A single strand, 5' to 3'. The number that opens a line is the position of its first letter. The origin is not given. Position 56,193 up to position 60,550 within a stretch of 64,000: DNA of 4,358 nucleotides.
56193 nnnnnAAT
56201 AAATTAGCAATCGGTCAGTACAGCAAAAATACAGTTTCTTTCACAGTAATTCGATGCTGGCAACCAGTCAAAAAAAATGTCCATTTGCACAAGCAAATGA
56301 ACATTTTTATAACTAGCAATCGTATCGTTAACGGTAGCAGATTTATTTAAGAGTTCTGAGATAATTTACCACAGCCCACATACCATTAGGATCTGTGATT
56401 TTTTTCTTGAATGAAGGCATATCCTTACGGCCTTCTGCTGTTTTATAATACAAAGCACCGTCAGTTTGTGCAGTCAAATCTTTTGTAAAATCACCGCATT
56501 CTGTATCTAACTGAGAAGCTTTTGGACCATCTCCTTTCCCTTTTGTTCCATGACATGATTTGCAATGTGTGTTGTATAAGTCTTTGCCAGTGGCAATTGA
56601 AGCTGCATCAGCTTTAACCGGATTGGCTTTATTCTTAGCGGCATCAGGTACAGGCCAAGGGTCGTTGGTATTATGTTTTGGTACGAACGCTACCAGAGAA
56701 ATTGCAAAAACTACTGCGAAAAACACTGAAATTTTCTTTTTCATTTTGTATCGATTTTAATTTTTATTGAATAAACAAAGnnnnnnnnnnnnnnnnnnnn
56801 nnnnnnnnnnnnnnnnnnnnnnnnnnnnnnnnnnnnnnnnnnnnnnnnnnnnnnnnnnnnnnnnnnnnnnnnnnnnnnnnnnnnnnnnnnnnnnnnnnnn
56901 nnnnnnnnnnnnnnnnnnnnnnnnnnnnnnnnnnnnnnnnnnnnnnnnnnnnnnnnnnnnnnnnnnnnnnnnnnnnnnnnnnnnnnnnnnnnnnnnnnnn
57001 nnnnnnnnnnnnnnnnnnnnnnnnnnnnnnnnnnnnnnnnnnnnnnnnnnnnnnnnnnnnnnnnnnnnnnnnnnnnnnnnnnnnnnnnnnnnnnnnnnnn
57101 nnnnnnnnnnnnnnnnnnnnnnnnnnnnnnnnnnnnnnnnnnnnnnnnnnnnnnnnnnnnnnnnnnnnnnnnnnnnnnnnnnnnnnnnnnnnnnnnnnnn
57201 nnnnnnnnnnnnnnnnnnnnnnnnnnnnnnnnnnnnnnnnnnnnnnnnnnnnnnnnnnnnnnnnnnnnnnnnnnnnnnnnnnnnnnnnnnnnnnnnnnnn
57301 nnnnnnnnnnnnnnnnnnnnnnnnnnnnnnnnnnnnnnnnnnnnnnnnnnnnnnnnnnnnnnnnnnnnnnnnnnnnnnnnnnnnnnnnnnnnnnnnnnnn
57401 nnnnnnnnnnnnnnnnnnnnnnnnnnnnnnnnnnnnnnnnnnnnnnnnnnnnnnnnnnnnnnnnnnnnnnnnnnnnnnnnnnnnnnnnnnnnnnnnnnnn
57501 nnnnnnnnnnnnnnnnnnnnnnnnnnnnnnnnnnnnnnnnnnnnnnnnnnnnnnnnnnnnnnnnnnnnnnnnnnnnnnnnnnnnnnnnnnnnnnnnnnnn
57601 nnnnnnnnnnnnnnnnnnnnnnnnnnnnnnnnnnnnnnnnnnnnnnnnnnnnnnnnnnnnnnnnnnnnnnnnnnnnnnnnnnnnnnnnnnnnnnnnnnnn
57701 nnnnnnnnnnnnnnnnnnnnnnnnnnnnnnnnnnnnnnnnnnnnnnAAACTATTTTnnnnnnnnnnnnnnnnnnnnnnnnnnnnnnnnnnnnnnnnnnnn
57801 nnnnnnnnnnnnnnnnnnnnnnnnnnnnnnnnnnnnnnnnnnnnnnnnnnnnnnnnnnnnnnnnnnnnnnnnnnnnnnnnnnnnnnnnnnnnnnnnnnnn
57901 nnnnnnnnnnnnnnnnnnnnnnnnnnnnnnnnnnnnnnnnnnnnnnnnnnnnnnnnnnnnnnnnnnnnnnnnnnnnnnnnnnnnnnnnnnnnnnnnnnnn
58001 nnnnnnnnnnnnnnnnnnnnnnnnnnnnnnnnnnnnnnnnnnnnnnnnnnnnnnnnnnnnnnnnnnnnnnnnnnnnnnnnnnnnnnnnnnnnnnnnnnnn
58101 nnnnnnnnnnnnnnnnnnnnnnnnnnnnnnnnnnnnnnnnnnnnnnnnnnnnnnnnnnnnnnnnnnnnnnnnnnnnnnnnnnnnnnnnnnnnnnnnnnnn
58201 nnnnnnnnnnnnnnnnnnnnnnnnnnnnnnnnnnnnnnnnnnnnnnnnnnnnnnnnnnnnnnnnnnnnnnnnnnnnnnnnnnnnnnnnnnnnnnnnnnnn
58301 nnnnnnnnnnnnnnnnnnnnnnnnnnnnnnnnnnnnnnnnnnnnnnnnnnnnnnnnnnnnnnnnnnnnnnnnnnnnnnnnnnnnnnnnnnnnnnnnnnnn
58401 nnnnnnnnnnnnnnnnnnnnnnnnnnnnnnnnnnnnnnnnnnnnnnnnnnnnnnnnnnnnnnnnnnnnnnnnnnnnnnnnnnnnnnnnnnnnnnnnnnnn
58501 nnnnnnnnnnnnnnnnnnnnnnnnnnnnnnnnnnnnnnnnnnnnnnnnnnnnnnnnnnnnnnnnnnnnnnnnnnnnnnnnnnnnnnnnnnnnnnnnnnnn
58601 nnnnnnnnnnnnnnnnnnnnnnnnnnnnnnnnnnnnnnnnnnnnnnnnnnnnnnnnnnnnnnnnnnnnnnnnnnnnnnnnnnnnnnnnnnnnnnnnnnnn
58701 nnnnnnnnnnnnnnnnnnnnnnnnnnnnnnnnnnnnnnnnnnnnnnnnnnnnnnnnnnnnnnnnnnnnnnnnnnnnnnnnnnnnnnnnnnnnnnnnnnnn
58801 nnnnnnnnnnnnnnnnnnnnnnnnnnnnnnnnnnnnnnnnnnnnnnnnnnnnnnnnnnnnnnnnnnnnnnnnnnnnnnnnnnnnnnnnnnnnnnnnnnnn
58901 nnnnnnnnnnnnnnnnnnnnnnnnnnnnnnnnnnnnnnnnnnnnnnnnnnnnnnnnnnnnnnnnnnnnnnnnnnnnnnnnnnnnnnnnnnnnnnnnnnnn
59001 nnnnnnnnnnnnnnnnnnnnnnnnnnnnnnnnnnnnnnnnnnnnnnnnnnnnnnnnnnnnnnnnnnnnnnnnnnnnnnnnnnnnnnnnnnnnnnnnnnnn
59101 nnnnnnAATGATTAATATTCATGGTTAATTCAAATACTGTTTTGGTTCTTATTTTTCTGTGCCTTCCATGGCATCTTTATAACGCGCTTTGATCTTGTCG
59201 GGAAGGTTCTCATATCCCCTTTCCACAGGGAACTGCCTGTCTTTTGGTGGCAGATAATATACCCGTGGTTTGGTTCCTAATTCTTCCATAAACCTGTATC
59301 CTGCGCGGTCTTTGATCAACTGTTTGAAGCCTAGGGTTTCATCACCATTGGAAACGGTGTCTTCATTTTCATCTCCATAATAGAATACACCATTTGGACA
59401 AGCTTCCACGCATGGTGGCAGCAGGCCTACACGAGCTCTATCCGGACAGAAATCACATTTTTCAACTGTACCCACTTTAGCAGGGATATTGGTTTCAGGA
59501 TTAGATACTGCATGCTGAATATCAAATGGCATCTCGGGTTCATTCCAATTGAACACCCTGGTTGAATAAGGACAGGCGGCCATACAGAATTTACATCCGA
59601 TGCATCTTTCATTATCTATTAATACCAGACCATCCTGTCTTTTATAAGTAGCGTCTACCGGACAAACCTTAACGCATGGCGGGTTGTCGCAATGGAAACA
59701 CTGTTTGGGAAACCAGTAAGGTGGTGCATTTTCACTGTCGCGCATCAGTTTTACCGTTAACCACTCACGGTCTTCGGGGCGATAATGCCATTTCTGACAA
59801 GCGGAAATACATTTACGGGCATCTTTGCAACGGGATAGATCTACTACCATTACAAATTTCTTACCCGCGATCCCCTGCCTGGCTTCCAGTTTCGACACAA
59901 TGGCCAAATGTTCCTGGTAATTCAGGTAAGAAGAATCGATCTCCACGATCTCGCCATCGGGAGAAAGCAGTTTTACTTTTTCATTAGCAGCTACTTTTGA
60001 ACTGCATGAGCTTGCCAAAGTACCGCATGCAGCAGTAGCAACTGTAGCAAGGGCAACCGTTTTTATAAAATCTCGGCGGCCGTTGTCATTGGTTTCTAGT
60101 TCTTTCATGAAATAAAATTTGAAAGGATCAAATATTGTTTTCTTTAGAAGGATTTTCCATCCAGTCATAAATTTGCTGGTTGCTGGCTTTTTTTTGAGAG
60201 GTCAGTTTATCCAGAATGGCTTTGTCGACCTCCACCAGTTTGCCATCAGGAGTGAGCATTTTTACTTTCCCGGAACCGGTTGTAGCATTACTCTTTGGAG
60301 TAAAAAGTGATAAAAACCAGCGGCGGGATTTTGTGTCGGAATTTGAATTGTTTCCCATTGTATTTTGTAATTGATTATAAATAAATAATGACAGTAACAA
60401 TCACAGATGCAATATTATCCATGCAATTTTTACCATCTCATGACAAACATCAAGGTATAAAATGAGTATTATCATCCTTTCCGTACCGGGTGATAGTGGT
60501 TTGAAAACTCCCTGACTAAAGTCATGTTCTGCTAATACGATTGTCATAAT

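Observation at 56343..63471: Candidate undescribed trans-envelope electron-transfer system (quinol to cell surface)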

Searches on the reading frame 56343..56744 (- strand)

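Call 3: search_protein_families(library=pfam, proteins=[window:56343-56744:-], max_evalue=0.1)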
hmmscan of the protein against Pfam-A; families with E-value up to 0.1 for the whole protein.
window:56343-56744:- (133 aa): 3 families
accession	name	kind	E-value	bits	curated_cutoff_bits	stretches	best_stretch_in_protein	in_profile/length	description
PF00034.26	Cytochrom_C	-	8.2e-12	46.7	21.3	1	50-133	1-90/90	Cytochrome c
PF13442.11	Cytochrome_CBB3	-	2.7e-11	44.1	27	1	49-129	2-68/68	Cytochrome C oxidase, cbb3-type, subunit III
PF14495.11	Cytochrom_C550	-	0.038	14.1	27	1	37-70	13-45/136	Cytochrome c-550 domain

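Call 4: search_protein_families(library=ncbifam, proteins=[window:56343-56744:-], max_evalue=0.1)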
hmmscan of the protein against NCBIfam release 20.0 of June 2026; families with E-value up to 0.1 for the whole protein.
window:56343-56744:- (133 aa): 12 families
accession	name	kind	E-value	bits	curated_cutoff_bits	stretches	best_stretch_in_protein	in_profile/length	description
NF011054.0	PRK14486.1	equivalog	2.6e-13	50.2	447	1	35-132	200-290/294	putative bifunctional cbb3-type cytochrome c oxidase subunit II/cytochrome c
NF033864.1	cytochrome579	equivalog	6.4e-10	39.1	280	1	34-111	33-114/179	cytochrome 579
NF050122.1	bc1_QcrC_actin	exception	1.2e-09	37.9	200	1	37-72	28-63/253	cytochrome bc1 complex diheme cytochrome c subunit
TIGR04494.1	c550_PedF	equivalog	2.1e-08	34.2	122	1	37-131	37-129/133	cytochrome c-550 PedF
TIGR00782.1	ccoP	equivalog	9.9e-08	31.6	179.95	1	43-132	196-281/285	cytochrome-c oxidase, cbb3-type subunit III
NF045930.1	Cytc6PetJCyano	equivalog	1.3e-06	28.3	135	1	43-128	21-101/110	cytochrome c6 PetJ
NF045773.1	cytochro_C550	exception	5.3e-05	23.1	125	1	8-81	10-81/118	cytochrome c550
NF040606.1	CytoC_perox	subfamily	0.00014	21.2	150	1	44-113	292-356/524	di-heme-cytochrome C peroxidase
TIGR03872.1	cytochrome_MoxG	equivalog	0.00028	21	147.8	1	37-130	31-119/133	cytochrome c(L), periplasmic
NF045774.1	cytochro_C551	exception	0.00053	19.9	118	1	35-75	31-65/110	cytochrome c551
TIGR03045.1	PS_II_C550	equivalog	0.0052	16.5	177.75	1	2-66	2-67/159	photosystem II cytochrome c-550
NF049874.1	PdsA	exception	0.091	12.6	330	0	45-79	114-149/198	periplasmic diheme shuttle PdsA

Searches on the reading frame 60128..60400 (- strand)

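Call 3: search_protein_families(library=pfam, proteins=[window:60128-60400:-], max_evalue=0.1)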
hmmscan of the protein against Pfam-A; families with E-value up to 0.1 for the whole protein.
window:60128-60400:- (90 aa): 4 families
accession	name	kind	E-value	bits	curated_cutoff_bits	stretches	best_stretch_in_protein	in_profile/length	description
PF11569.14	Homez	-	0.011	15.9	21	1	57-82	26-48/57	Homeodomain leucine-zipper encoding, Homez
PF18365.6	PI_PP_C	-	0.015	15.8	25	1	7-52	10-54/125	Phosphoinositide phosphatase C-terminal domain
PF15491.11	CTC1_2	-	0.02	14.8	29.4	1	5-72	215-282/291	CST, telomere maintenance, complex subunit CTC1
PF24174.1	MsddA-like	-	0.099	13.3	27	0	15-67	44-96/137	Bacterial deaminase MsddA-like domain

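Call 4: search_protein_families(library=ncbifam, proteins=[window:60128-60400:-], max_evalue=0.1)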
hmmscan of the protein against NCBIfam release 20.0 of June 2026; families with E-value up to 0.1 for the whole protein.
window:60128-60400:- (90 aa): 0 families
